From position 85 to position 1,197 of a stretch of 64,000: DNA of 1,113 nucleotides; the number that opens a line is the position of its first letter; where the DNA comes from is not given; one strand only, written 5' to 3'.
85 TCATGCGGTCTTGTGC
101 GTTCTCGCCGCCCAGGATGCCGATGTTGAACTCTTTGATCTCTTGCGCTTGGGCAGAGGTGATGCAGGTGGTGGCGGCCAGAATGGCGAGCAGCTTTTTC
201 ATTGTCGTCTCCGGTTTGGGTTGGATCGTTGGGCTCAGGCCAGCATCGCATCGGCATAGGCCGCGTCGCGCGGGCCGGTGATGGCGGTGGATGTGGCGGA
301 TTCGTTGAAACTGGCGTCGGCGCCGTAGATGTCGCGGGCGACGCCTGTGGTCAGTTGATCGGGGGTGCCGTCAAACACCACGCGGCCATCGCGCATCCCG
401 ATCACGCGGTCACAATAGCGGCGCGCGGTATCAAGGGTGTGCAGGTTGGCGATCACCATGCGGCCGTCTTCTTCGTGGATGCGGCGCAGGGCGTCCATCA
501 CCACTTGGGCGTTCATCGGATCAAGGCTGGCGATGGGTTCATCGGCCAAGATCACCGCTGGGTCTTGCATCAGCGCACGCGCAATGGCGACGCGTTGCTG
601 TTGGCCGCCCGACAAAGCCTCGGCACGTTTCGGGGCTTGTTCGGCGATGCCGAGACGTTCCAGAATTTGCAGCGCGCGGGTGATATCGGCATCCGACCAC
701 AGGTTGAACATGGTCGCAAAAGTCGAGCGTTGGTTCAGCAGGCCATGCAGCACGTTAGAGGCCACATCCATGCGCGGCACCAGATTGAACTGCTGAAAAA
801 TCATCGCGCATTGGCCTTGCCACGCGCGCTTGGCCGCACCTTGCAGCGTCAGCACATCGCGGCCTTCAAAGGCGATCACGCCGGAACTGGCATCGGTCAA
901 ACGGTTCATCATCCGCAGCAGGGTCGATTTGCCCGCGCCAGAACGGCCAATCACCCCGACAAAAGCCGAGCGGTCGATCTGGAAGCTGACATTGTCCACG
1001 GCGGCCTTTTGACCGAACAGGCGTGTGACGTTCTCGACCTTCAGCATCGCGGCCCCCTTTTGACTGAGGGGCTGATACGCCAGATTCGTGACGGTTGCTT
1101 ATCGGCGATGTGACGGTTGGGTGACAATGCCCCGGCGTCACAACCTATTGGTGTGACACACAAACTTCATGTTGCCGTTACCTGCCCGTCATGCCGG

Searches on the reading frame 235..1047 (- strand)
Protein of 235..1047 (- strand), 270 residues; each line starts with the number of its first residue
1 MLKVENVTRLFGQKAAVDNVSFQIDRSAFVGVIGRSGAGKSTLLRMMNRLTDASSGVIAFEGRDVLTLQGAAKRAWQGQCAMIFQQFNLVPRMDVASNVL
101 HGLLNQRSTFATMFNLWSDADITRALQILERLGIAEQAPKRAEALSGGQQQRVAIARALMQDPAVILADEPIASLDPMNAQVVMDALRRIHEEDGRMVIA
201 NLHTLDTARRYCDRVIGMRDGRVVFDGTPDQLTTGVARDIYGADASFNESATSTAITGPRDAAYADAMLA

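Call 12: search_protein_families(library=pfam, proteins=[window:235-1047:-])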
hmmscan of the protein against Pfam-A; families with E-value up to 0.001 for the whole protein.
window:235-1047:- (270 aa): 6 families
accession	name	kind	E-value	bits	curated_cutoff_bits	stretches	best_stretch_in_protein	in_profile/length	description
PF00005.33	ABC_tran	-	5.8e-34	118.1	25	1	18-173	2-137/137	ABC transporter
PF13401.12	AAA_22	-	2.5e-05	25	27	1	28-100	6-65/130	AAA domain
PF20703.3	nSTAND1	-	0.00014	22.1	27.1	1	6-45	12-51/379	Novel STAND NTPase 1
PF02463.25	SMC_N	-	0.00015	21.7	40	1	27-200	24-196/220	RecF/RecN/SMC N terminal domain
PF13191.12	AAA_16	-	0.00064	20.7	32.6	0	28-193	25-161/167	AAA ATPase domain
PF13555.12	AAA_29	-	0.00091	19.4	27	0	18-44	13-39/61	P-loop containing region of AAA domain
